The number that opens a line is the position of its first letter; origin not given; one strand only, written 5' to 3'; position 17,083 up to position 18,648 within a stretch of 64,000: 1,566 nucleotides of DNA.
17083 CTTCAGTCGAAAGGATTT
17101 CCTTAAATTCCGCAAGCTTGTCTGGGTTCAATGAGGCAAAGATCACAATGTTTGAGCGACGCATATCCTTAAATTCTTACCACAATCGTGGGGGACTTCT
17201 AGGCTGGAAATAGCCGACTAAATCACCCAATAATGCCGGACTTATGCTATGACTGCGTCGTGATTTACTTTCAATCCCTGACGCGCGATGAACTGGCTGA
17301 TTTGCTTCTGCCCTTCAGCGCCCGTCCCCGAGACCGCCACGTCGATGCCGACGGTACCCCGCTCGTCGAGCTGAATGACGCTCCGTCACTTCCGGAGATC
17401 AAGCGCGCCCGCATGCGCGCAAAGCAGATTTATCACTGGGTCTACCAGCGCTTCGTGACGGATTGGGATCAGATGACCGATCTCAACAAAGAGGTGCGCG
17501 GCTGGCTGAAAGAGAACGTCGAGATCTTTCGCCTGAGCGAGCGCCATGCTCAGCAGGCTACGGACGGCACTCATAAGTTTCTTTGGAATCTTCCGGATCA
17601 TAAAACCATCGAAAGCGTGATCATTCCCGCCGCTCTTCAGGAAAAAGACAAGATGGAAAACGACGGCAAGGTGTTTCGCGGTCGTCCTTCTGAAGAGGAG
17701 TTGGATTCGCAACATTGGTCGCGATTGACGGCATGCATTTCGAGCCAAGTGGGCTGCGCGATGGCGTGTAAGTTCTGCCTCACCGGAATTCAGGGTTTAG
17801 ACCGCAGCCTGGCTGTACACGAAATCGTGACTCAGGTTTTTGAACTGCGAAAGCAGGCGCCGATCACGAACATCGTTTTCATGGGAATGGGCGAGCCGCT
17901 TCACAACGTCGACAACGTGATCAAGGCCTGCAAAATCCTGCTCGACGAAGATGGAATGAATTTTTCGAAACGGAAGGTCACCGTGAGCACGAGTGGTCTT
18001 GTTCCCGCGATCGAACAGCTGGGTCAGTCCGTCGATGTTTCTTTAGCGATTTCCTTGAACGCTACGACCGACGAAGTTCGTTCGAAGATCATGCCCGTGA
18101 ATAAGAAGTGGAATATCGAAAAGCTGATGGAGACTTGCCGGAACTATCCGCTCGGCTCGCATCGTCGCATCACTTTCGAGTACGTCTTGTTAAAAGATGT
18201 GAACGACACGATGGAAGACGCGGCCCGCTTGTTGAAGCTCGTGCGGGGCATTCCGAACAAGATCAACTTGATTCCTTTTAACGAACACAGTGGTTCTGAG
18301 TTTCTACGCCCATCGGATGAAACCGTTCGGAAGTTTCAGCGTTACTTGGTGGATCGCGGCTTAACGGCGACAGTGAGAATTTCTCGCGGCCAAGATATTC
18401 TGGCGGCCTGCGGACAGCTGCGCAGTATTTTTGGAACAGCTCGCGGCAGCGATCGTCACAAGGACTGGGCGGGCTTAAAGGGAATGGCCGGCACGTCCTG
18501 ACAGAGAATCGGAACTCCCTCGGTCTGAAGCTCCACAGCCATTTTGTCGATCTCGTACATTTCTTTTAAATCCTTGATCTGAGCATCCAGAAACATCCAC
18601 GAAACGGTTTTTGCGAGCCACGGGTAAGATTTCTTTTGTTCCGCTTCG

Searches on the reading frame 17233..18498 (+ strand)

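Call 106: search_protein_families(library=pfam, proteins=[window:17233-18498:+], max_evalue=0.00001)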
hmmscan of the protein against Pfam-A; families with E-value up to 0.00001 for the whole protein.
window:17233-18498:+ (422 aa): 2 families
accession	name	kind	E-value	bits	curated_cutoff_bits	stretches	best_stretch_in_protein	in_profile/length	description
PF04055.27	Radical_SAM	-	5.4e-19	69.4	29.5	1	170-334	2-166/166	Radical SAM superfamily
PF21016.3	RlmN_N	-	2.6e-12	46.7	24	1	58-98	20-60/60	Ribosomal RNA large subunit methyltransferase N-terminal domain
